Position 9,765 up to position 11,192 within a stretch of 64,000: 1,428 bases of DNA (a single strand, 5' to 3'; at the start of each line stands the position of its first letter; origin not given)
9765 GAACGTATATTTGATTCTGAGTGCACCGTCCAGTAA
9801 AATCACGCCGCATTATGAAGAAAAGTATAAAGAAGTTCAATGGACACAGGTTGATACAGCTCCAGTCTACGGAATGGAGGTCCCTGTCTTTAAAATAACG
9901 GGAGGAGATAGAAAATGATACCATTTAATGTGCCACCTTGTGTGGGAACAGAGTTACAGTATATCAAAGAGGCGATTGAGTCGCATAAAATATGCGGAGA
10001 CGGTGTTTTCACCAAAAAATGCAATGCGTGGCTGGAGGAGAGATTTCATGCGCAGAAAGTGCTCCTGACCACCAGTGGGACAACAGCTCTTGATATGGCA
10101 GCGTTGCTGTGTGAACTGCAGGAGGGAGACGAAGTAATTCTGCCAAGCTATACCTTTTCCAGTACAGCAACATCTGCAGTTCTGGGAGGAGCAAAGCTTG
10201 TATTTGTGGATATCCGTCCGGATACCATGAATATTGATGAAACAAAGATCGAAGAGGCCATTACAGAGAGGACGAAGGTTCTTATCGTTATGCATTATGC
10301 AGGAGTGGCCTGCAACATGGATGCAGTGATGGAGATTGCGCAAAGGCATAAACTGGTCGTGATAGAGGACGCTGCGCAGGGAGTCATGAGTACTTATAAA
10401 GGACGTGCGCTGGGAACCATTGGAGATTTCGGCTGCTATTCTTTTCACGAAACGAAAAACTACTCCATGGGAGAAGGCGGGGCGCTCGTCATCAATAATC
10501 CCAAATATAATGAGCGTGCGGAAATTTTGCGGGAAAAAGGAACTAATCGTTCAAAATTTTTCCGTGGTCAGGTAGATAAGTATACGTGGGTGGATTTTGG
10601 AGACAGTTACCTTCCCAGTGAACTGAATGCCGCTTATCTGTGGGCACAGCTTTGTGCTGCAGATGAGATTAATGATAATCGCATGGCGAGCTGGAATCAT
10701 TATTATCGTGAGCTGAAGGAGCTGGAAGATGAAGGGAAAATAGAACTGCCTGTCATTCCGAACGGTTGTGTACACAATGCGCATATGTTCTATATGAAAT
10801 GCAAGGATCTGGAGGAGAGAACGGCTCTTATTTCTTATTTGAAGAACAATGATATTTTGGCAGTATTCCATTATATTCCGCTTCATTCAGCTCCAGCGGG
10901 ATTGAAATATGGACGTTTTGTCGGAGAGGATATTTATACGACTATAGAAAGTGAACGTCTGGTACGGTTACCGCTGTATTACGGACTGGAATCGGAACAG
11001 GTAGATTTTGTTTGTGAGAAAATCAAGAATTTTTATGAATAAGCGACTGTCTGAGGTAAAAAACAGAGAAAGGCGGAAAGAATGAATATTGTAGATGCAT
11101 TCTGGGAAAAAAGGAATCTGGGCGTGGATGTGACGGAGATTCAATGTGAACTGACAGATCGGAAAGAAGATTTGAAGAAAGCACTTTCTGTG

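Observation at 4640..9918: Three tandem paralogs of an uncharacterised ~570-600 aa polytopic membrane protein family with a conserved (N/A)DDV-x-MR loop: candidate novel GT-C-type glycan transferases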

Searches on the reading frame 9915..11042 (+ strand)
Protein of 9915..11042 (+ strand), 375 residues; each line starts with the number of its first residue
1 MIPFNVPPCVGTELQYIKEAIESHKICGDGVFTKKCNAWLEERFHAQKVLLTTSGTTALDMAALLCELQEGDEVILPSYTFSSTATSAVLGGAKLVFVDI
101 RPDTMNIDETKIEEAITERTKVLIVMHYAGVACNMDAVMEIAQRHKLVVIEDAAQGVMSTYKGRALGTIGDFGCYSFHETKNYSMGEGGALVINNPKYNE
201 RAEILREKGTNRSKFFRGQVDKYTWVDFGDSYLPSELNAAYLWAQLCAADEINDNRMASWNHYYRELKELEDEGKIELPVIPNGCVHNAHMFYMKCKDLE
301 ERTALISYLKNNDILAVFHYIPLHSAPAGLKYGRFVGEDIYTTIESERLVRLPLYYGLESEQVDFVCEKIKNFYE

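Call 4: search_protein_families(library=pfam, proteins=[window:9915-11042:+], max_evalue=1)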
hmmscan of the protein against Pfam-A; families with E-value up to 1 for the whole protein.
window:9915-11042:+ (375 aa): 7 families
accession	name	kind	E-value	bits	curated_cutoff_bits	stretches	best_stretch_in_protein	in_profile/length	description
PF01041.23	DegT_DnrJ_EryC1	-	1.8e-84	284.5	19.8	1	12-370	6-359/360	DegT/DnrJ/EryC1/StrS aminotransferase family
PF00155.27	Aminotran_1_2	-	1.8e-11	44.3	19.7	1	23-154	34-187/361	Aminotransferase class I and II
PF00266.25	Aminotran_5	-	6.9e-10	38.9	21.5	1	46-159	61-182/371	Aminotransferase class-V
PF01212.27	Beta_elim_lyase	-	8.6e-05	22.4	27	1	32-154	33-170/288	Beta-eliminating lyase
PF01276.26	OKR_DC_1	-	0.00017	20.9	27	1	34-157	69-208/417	Orn/Lys/Arg decarboxylase, major domain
PF08665.17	PglZ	-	0.014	15.8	25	1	75-151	39-112/179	PglZ domain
PF22680.2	Glyco_hydro_123_N_2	-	0.21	11.9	27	1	12-78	4-65/142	Glycoside hydrolase 123 N-terminal domain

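Call 5: search_protein_families(library=ncbifam, proteins=[window:9915-11042:+], max_evalue=1)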
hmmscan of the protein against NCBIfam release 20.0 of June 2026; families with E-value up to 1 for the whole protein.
window:9915-11042:+ (375 aa): 54 families (the best 25 are shown)
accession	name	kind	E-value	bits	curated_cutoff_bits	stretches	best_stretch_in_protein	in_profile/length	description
NF008687.0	PRK11706.1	equivalog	6.5e-191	634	375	1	1-374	1-374/375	dTDP-4-amino-4,6-dideoxygalactose transaminase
TIGR02379.1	ECA_wecE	subfamily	1.5e-189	629.6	434.85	1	1-374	1-375/376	dTDP-4-amino-4,6-dideoxy-D-glucose transaminase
TIGR03588.1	PseC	equivalog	6.2e-56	189.9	423.5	1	14-372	14-378/380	UDP-4-amino-4,6-dideoxy-N-acetyl-beta-L-altrosamine transaminase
NF008658.2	PRK11658.1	equivalog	2.4e-51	174.6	631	1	2-373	5-376/379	UDP-4-amino-4-deoxy-L-arabinose aminotransferase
TIGR04181.1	NHT_00031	hypoth_equivalog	1.9e-48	165.2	420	1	2-328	1-334/359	LegC family aminotransferase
NF011936.0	PRK15407.1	equivalog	4.5e-42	144.3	423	1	29-374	63-436/440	lipopolysaccharide biosynthesis protein RfbH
TIGR04427.1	PLP_DesI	equivalog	5.5e-33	114.6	650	1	18-271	39-281/390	dTDP-4-dehydro-6-deoxyglucose aminotransferase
NF005817.0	PRK07683.1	equivalog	6.2e-11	41.6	575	1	45-143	87-188/387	aminotransferase A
NF006569.0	PRK09082.1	subfamily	1.9e-10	40.4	420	1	34-152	78-202/386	methionine aminotransferase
NF041364.1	GntC_guanitoxin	equivalog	5.2e-10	38.8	415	1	44-153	58-174/356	guanitoxin biosynthesis PLP-dependent (S)-gamma-hydroxy-L-arginine cyclodehydratase GntC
NF005816.0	PRK07682.1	equivalog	4e-09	35.6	620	1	41-153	80-203/390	aminotransferase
NF006488.0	PRK08912.1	equivalog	6.7e-09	35.1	498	1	47-152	87-198/387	aminotransferase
NF005855.0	PRK07777.1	equivalog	7.3e-09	35.4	553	1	48-153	90-203/391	pyridoxal phosphate-dependent aminotransferase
NF004770.0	PRK06108.1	subfamily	7.5e-09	34.9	422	1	41-152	91-209/396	pyridoxal phosphate-dependent aminotransferase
TIGR01979.1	sufS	subfamily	1.3e-07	30.8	475.1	1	46-160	80-203/403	SufS family cysteine desulfurase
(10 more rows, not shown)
